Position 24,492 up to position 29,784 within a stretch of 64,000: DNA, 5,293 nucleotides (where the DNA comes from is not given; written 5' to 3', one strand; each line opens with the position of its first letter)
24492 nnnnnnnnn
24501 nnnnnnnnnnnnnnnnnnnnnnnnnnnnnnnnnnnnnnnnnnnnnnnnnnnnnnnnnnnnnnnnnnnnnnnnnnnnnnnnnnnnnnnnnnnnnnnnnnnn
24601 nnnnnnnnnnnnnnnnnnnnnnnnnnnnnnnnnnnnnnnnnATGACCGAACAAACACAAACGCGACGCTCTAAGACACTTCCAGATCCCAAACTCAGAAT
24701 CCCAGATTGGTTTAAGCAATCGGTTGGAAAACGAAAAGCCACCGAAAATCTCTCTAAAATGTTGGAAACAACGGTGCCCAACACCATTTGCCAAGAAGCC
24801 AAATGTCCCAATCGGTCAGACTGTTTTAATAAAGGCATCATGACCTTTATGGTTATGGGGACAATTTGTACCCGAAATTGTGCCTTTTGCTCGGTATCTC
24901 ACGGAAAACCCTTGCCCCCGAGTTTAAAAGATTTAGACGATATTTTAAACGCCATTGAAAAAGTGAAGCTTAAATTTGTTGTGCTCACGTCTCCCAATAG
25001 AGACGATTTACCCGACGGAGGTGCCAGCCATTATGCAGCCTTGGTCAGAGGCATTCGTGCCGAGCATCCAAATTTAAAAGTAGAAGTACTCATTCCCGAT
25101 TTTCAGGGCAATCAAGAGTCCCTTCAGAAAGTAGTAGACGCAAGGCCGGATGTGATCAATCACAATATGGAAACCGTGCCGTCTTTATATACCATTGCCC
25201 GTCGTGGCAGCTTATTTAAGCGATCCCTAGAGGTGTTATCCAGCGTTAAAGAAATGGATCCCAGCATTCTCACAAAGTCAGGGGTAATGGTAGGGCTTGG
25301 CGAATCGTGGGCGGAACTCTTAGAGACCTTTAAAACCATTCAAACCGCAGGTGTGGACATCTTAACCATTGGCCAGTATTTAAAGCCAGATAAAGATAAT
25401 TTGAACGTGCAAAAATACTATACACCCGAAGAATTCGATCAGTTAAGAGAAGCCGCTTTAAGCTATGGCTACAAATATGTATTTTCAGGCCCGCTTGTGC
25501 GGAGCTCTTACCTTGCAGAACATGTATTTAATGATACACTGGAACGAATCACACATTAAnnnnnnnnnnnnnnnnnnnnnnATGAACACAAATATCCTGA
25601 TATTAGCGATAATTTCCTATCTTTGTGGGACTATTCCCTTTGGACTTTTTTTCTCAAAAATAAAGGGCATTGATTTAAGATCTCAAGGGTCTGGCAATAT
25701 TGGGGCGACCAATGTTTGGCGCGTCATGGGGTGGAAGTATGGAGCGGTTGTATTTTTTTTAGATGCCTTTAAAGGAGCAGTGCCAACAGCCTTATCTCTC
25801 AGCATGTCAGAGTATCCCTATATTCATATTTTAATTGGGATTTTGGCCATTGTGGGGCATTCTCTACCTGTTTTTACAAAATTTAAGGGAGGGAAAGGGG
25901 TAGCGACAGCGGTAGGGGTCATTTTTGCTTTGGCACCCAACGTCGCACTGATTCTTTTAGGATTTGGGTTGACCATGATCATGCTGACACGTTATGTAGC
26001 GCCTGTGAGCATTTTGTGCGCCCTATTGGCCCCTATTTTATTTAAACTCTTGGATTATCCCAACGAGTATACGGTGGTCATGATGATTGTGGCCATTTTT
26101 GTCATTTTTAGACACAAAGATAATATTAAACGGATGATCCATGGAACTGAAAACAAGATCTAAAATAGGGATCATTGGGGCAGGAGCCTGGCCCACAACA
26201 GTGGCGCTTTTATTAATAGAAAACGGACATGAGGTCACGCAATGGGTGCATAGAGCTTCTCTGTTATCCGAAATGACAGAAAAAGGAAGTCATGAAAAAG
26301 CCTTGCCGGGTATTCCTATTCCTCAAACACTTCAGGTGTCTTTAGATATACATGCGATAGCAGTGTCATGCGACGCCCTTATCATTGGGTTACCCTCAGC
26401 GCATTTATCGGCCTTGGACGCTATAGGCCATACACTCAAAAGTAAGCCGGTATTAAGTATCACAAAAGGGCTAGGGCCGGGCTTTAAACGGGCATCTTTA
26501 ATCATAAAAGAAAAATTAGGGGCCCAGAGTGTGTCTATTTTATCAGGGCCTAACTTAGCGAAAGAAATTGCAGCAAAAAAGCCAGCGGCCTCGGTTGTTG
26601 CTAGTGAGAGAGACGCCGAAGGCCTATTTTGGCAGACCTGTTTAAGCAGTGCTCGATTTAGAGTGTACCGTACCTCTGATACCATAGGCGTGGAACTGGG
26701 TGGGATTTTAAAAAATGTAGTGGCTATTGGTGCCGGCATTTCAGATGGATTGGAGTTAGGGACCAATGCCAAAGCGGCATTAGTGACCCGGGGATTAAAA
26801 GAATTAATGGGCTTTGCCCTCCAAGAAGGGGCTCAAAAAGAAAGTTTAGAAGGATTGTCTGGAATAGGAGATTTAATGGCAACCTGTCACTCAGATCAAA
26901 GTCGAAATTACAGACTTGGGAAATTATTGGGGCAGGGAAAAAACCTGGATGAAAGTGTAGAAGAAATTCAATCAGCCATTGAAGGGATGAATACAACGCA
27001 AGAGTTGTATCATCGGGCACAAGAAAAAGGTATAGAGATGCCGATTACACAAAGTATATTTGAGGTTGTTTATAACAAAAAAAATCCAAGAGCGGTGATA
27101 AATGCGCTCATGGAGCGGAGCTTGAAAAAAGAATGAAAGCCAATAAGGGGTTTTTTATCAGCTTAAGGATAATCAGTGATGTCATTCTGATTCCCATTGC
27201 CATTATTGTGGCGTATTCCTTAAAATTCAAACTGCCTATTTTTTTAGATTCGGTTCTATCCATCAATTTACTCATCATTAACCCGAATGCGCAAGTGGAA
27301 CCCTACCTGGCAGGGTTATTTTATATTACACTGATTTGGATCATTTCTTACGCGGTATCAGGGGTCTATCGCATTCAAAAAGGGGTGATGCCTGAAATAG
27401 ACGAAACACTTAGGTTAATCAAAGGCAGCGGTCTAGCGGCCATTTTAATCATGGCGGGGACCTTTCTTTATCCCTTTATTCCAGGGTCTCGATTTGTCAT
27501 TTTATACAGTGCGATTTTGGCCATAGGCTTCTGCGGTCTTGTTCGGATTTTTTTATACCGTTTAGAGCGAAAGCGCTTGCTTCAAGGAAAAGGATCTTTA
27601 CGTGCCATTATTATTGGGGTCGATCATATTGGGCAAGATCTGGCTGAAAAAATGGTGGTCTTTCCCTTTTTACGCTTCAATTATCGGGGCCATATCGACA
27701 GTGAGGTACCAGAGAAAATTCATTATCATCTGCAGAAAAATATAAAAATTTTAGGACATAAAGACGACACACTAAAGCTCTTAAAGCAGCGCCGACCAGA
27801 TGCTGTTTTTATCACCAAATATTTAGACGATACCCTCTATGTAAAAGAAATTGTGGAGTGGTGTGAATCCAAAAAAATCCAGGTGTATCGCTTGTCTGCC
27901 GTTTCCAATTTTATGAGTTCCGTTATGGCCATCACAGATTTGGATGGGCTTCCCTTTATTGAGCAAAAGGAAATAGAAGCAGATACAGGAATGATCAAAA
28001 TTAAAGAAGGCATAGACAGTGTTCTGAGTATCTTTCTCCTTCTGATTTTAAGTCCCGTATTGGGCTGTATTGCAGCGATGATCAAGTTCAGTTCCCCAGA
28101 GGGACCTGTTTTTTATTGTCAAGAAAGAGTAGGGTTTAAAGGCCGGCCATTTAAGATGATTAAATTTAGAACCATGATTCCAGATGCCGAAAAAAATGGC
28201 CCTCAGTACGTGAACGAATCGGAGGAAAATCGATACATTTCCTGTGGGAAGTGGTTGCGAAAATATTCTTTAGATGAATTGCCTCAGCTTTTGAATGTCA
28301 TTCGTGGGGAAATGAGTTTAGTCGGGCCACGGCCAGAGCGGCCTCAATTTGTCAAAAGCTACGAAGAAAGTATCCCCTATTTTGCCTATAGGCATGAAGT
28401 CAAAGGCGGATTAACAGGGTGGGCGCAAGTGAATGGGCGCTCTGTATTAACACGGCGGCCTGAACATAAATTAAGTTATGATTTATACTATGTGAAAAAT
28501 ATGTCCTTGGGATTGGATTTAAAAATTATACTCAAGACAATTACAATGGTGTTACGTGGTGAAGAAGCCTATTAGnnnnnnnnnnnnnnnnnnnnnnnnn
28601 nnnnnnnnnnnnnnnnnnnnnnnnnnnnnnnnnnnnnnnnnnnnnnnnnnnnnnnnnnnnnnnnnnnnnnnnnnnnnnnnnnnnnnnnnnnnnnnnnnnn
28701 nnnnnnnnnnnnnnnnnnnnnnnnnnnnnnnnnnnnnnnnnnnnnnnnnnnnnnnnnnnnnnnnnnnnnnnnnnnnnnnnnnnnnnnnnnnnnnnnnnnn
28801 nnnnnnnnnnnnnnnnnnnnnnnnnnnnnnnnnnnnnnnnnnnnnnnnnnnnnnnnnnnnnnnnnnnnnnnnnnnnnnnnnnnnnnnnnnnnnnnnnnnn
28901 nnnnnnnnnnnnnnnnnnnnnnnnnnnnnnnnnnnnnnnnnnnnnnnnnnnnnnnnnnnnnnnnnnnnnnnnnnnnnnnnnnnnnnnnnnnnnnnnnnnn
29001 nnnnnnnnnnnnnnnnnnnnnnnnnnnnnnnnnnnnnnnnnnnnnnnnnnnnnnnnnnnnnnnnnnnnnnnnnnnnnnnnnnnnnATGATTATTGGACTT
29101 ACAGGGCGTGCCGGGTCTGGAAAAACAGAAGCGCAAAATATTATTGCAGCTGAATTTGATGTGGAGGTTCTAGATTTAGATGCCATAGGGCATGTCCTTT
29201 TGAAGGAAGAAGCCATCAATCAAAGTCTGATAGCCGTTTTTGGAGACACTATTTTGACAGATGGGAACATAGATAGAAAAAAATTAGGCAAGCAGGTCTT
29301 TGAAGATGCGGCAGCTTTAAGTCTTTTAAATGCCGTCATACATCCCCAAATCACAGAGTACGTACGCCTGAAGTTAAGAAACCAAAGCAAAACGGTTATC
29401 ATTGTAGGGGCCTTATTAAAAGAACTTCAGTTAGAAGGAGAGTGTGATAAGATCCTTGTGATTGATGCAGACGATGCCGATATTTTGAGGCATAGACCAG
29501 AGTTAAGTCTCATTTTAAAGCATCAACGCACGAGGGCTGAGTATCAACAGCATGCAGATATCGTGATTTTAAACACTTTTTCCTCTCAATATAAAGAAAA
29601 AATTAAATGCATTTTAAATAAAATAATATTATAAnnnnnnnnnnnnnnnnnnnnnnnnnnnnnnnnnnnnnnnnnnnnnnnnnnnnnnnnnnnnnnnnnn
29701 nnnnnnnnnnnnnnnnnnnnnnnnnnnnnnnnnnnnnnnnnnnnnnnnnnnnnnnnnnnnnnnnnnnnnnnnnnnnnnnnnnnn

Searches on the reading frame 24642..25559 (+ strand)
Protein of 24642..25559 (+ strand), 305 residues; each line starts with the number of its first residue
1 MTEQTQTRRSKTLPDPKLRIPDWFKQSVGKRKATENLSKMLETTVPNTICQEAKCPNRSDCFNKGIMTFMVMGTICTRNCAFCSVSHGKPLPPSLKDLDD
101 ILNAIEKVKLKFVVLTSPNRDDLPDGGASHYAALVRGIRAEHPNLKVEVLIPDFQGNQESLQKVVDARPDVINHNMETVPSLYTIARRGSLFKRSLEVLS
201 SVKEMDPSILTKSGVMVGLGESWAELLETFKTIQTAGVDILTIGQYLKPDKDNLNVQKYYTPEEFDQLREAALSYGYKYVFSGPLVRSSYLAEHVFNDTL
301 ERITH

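Call 28: search_protein_families(library=ncbifam, proteins=[window:24642-25559:+], max_evalue=0.00001)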
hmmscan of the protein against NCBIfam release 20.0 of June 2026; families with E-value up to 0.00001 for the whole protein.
window:24642-25559:+ (305 aa): 6 families
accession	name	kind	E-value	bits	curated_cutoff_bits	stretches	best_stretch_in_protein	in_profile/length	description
NF004019.1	PRK05481.1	subfamily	1.2e-107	359.5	203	1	21-299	2-280/286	lipoyl synthase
NF009544.0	PRK12928.1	subfamily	3e-107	358.3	210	1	5-296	5-297/300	lipoyl synthase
NF053790.1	LplA_LipA_fuse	exception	4.1e-102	342.7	800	1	16-294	329-605/606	bifunctional lipoate--protein ligase/lipoyl synthase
TIGR00510.1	lipA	equivalog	3.9e-100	335.1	310.25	1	16-301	13-299/302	lipoyl synthase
TIGR00433.2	bioB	equivalog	6.3e-10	38.8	225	1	73-265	48-240/307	biotin synthase BioB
NF006308.0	PRK08508.1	equivalog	6.9e-06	25.5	377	1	74-267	15-209/279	biotin synthase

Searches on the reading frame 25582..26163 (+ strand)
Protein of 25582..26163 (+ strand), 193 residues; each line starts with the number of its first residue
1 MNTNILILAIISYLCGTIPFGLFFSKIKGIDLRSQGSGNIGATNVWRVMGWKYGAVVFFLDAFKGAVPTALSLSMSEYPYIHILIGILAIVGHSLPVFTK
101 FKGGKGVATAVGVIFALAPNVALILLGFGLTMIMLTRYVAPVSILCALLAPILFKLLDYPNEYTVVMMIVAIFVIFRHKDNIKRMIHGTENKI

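Call 28: search_protein_families(library=ncbifam, proteins=[window:25582-26163:+], max_evalue=0.00001)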
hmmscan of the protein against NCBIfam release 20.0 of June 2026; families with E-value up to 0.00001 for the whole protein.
window:25582-26163:+ (193 aa): 8 families
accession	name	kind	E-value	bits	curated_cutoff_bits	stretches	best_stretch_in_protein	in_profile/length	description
TIGR00023.1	TIGR00023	equivalog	2e-53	181.1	137.2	1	5-193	5-193/196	glycerol-3-phosphate 1-O-acyltransferase PlsY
NF010993.0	PRK14417.1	equivalog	1.2e-31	110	249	1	1-176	1-180/232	membrane protein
NF010990.0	PRK14414.1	equivalog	3.1e-23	82.6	261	1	5-180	5-187/210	glycerol-3-phosphate acyltransferase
NF010976.0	PRK14399.1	equivalog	4.8e-21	75.7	419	1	4-154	10-167/258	membrane protein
NF010978.0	PRK14401.1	equivalog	4.8e-20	72.1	163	1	6-137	3-130/187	membrane protein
NF010992.0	PRK14416.1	equivalog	4.6e-19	69.3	222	1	10-154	4-155/207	membrane protein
NF001254.0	PRK00220.2-1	equivalog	1.8e-17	64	199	1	6-176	7-178/182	glycerol-3-phosphate 1-O-acyltransferase PlsY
NF010987.0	PRK14411.1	equivalog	1.8e-15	57.3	243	1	7-191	5-188/204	membrane protein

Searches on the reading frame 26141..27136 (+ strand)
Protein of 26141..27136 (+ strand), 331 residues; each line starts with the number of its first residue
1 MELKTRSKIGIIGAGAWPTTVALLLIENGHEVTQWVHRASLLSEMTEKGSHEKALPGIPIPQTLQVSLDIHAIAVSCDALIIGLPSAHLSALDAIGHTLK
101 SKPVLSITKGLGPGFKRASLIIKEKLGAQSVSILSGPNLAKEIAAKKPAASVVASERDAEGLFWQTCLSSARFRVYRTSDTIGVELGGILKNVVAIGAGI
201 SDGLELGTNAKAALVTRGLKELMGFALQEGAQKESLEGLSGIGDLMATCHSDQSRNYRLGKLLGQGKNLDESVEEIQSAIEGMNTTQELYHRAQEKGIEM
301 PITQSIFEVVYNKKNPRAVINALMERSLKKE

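Call 28: search_protein_families(library=ncbifam, proteins=[window:26141-27136:+], max_evalue=0.00001)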
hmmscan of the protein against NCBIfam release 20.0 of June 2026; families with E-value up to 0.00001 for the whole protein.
window:26141-27136:+ (331 aa): 14 families
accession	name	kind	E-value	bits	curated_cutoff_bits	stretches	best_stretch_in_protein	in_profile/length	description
NF000942.0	PRK00094.1-4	subfamily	5.2e-102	341.5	257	1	7-331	3-332/334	NAD(P)H-dependent glycerol-3-phosphate dehydrogenase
NF000940.0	PRK00094.1-2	subfamily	2e-92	310.2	202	1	8-331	2-328/330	NAD(P)H-dependent glycerol-3-phosphate dehydrogenase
NF000941.0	PRK00094.1-3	equivalog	8.6e-89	298.1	423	1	7-331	2-332/336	NAD(P)H-dependent glycerol-3-phosphate dehydrogenase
NF011212.0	PRK14619.1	equivalog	1.4e-86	290.5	377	1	104-331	79-307/309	NAD(P)H-dependent glycerol-3-phosphate dehydrogenase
NF000946.0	PRK00094.2-4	equivalog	1.7e-84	283.7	455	1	5-329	3-330/342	NAD(P)H-dependent glycerol-3-phosphate dehydrogenase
NF000939.0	PRK00094.1-1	equivalog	2.7e-79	266.7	473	1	5-331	4-335/339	NAD(P)H-dependent glycerol-3-phosphate dehydrogenase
NF011211.0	PRK14618.1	equivalog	2.9e-78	263.4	489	1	7-331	5-328/328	NAD(P)H-dependent glycerol-3-phosphate dehydrogenase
NF000944.0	PRK00094.2-2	equivalog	3.3e-75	253.3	603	1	4-327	18-343/371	NAD(P)H-dependent glycerol-3-phosphate dehydrogenase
NF009098.0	PRK12439.1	equivalog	9.3e-73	245.5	436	1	4-326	5-330/341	NAD(P)H-dependent glycerol-3-phosphate dehydrogenase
NF000943.0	PRK00094.2-1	equivalog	1.7e-54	185.4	400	1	8-326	2-295/296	NAD(P)H-dependent glycerol-3-phosphate dehydrogenase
NF011213.0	PRK14620.1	equivalog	5.5e-54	183.5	478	1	8-315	2-316/326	NAD(P)H-dependent glycerol-3-phosphate dehydrogenase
TIGR03376.1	glycerol3P_DH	equivalog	7.9e-54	183.1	285.5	1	8-321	1-340/342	glycerol-3-phosphate dehydrogenase (NAD(+))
NF000947.0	PRK00094.2-5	equivalog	8.5e-45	153.6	251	1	7-313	5-317/323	NAD(P)H-dependent glycerol-3-phosphate dehydrogenase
NF000945.0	PRK00094.2-3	equivalog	3.4e-34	119.1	491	1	8-322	2-346/352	NAD(P)H-dependent glycerol-3-phosphate dehydrogenase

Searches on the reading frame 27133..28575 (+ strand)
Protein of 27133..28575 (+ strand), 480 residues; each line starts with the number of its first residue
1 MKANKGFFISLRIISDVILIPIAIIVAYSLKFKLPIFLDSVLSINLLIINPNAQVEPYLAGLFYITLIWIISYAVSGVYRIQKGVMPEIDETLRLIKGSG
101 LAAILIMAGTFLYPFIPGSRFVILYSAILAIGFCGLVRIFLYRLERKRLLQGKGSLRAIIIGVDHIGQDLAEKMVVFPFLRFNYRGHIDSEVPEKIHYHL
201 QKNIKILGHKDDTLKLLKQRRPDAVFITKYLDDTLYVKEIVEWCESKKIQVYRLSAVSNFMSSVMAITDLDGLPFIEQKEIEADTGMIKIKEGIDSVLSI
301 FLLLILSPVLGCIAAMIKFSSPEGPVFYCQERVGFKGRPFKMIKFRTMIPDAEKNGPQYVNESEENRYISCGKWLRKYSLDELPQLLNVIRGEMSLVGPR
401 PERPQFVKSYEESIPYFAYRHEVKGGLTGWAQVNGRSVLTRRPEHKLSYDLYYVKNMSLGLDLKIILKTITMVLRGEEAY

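Call 66: search_protein_families(library=pfam, proteins=[window:27133-28575:+], max_evalue=0.001)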
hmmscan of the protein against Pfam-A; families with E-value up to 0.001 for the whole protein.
window:27133-28575:+ (480 aa): 2 families
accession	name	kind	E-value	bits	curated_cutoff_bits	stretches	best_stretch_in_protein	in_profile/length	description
PF02397.22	Bac_transf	-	1.5e-63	214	27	1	291-474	1-178/179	Bacterial sugar transferase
PF13727.12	CoA_binding_3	-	1.3e-07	32.3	25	1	76-252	3-172/175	CoA-binding domain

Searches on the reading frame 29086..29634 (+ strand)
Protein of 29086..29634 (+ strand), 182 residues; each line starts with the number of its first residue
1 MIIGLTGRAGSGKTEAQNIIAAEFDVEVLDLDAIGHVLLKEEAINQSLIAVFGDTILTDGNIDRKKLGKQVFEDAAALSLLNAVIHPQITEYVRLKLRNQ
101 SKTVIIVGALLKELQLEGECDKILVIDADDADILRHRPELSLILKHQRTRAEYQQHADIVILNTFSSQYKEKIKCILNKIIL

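Call 56: find_encoding_contigs(protein=window:29086-29634:+, flank=2500, max_places=10)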
Protein window:29086-29634:+ (182 aa): 6 contigs read that carry it; 4 places shown.
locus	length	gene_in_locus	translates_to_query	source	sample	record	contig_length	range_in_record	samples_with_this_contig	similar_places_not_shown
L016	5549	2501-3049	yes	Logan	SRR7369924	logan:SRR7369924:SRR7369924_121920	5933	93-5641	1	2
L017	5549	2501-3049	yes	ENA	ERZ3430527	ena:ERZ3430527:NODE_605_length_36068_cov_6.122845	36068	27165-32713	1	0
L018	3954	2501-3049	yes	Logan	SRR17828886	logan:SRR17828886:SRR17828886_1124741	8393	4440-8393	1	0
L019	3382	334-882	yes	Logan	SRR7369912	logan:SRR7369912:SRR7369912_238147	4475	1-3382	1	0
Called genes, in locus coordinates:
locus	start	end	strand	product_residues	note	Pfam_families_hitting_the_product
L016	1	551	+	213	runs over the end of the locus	?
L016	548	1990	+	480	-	PF13727:CoA_binding_3, PF02397:Bac_transf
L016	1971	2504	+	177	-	PF01467:CTP_transf_like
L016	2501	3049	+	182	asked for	PF01121:CoaE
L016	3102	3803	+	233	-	-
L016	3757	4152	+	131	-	PF00856:SET (weak)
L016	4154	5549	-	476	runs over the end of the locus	PF00999:Na_H_Exchanger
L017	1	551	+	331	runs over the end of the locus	PF01210:NAD_Gly3P_dh_N, PF02558:ApbA (weak), PF07479:NAD_Gly3P_dh_C, PF20618:GPD_NAD_C_bact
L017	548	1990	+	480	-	PF13727:CoA_binding_3, PF02397:Bac_transf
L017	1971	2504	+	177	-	PF01467:CTP_transf_like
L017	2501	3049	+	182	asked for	PF01121:CoaE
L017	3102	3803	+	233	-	-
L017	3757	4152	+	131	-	PF00856:SET (weak)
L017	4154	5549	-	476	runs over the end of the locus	PF00999:Na_H_Exchanger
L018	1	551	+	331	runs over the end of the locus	PF01210:NAD_Gly3P_dh_N, PF02558:ApbA (weak), PF07479:NAD_Gly3P_dh_C, PF20618:GPD_NAD_C_bact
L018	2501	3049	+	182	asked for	PF01121:CoaE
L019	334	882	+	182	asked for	PF01121:CoaE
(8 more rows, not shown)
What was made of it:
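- Coverage is low (about 6x in the ENA contig name, call 56).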
